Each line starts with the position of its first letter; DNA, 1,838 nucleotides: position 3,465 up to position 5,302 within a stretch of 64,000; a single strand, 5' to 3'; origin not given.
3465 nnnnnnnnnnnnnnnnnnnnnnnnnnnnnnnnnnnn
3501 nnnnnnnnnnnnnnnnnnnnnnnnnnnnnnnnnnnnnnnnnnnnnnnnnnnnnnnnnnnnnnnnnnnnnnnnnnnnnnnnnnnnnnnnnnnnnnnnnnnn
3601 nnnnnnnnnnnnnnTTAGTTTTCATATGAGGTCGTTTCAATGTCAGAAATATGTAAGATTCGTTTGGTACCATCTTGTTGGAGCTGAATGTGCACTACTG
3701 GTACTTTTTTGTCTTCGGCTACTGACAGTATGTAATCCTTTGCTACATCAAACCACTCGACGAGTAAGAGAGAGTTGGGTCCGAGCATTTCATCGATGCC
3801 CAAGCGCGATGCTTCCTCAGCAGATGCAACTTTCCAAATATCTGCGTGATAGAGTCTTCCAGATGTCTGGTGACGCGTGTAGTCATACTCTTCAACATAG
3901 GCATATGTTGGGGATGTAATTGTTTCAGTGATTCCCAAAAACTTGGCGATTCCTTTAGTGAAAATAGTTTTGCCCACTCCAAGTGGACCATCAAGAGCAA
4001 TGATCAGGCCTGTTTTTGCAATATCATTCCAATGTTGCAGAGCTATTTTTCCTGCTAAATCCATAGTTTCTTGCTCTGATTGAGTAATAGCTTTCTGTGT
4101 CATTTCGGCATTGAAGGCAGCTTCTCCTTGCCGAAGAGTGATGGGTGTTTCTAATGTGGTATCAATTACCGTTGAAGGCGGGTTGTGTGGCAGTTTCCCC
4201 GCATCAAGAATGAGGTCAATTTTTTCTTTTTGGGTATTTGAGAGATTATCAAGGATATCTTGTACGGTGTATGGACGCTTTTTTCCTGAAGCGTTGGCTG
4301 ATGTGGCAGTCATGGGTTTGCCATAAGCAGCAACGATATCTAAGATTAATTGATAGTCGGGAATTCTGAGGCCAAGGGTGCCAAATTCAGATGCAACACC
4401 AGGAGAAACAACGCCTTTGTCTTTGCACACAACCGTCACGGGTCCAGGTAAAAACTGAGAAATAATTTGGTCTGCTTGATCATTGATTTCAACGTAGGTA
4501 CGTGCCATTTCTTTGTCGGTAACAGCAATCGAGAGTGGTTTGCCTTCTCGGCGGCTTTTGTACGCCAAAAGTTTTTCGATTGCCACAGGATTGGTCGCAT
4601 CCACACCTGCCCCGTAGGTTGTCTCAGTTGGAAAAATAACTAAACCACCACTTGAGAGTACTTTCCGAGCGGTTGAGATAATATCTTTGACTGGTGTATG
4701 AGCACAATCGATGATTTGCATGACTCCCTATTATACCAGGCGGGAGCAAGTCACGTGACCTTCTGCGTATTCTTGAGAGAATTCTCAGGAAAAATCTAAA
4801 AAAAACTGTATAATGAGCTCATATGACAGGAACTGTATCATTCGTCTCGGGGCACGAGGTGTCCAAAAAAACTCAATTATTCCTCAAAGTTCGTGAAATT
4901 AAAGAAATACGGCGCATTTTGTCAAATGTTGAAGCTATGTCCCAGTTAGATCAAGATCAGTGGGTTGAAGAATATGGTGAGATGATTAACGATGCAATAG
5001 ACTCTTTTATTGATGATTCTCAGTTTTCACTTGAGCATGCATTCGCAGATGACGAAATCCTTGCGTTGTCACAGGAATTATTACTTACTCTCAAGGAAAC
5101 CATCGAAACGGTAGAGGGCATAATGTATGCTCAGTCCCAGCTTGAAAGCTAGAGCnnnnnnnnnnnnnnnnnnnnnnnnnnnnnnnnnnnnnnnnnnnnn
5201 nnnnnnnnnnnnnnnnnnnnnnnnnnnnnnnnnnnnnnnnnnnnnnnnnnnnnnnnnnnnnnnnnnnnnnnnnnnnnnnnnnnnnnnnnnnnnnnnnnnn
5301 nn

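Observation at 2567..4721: t6A operon with a TsaC-TsaE fusion gene translationally coupled to tsaD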

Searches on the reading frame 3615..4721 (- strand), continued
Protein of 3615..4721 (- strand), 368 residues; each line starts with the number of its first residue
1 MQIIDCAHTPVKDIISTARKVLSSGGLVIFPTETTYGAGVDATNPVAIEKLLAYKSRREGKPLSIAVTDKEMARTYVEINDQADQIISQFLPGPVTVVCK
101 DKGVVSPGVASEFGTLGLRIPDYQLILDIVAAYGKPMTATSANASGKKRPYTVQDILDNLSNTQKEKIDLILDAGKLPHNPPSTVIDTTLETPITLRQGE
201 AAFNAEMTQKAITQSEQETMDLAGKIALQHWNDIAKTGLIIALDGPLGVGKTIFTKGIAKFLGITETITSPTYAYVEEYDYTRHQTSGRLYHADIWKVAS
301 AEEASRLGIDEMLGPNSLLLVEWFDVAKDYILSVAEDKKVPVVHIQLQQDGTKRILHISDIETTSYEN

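Call 78: find_related_loci(query=A1, collection=viral_contigs, flank=10000)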
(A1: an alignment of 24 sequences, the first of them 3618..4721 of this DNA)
Query A1 (368 aa) in viral_contigs; peptide patterns used: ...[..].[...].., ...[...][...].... (x = any residue, [..] = any of these).
38 stretches matched a pattern; 1 encode a relative of the query (tblastn E <= 1e-3); 1 distinct loci.
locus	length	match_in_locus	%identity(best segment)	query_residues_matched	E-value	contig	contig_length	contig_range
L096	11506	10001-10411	38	15-147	8e-25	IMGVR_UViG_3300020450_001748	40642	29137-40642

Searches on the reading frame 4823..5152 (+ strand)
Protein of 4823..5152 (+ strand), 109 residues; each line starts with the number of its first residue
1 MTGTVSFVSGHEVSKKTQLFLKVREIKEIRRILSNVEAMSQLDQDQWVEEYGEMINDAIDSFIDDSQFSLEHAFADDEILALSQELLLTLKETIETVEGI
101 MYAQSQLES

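Call 29: search_protein_families(library=pfam, proteins=[window:4823-5152:+], max_evalue=0.01)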
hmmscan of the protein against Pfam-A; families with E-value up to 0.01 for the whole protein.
window:4823-5152:+ (109 aa): 1 family
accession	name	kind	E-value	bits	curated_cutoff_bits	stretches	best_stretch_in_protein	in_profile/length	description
PF23553.1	NELF-A_N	-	0.004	17.5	27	1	18-95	53-122/146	NELF-A N-terminal domain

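Call 88: predict_structure(protein=window:4823-5149:+)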
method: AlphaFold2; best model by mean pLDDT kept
length: 109 residues; sequences in the alignment: 1
mean_pLDDT: 76.5   pTM: 0.67
mean pLDDT of the five models: 76.5, 56.5, 54.2, 51.9, 51.9
residues with pLDDT >= 90: 5; 70-90: 77; 50-70: 17; < 50: 10
segments of 3 or more residues with pLDDT < 50: 1-9
pLDDT, mean of each block of 10 residues (from residue 1): 44 70 87 88 87 84 69 68 86 89 68
secondary structure, 60 per line:
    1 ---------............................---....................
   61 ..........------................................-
elements in order: H10-37 H41-70 H77-108
